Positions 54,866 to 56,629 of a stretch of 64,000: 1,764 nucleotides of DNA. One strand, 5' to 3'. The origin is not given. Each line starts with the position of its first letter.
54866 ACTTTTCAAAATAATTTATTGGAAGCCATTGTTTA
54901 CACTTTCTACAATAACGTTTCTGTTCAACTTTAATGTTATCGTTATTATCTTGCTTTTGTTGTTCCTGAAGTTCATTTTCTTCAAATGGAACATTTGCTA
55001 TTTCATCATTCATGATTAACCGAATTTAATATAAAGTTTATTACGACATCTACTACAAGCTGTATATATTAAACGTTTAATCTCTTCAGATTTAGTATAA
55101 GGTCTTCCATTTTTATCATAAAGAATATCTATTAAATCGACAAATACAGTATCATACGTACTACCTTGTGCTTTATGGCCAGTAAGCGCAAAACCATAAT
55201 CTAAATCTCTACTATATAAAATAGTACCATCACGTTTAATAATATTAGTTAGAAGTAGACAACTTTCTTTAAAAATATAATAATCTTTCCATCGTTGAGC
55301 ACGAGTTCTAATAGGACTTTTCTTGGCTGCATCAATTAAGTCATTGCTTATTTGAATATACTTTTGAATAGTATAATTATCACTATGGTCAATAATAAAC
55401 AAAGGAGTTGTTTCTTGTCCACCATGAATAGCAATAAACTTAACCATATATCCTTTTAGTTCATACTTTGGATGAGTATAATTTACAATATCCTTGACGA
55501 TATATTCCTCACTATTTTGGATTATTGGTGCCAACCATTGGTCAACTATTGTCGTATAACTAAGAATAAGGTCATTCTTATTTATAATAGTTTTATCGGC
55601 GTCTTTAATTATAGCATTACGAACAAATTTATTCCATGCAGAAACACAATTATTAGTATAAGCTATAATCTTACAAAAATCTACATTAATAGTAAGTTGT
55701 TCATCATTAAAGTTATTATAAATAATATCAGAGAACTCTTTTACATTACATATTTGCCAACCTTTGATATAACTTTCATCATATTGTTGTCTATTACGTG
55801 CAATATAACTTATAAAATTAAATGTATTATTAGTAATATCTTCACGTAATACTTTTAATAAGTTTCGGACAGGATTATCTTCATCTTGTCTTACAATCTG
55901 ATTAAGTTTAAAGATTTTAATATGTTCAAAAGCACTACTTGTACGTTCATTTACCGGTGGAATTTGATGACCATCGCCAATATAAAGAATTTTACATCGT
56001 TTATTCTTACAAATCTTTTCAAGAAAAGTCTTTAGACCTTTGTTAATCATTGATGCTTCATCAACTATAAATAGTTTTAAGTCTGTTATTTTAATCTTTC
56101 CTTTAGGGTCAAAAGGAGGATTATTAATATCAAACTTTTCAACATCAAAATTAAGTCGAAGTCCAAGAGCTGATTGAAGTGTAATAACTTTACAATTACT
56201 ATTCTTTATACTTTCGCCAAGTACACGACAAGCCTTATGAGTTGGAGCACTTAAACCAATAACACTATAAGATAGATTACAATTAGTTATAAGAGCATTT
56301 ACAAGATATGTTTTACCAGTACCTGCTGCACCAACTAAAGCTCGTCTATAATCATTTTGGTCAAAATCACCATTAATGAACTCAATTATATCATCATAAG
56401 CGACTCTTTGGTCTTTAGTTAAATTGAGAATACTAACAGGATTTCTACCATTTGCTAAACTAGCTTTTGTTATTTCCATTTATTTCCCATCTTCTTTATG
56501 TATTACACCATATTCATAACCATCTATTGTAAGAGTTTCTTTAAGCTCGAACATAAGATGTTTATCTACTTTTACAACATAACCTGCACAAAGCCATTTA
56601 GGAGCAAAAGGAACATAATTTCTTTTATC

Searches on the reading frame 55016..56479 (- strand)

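Call 18: search_protein_families(library=phrogs, proteins=[window:55016-56479:-], max_evalue=0.00001)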
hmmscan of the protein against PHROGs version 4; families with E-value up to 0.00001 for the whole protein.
window:55016-56479:- (487 aa): 5 families
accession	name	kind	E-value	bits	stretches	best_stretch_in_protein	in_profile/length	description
phrog_325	-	DNA, RNA and nucleotide metabolism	1.1e-78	266.6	1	19-484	470-866/986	Dda-like helicase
phrog_4412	-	DNA, RNA and nucleotide metabolism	2.7e-21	76.6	1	48-226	350-516/743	exonuclease V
phrog_25471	-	unknown function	4.9e-13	50.5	1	46-173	24-160/162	-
phrog_170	-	other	1.6e-06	28.8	0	136-209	193-271/323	PhoH-like phosphate starvation-inducible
phrog_1967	-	DNA, RNA and nucleotide metabolism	6e-06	26.1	0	433-484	609-666/776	DNA helicase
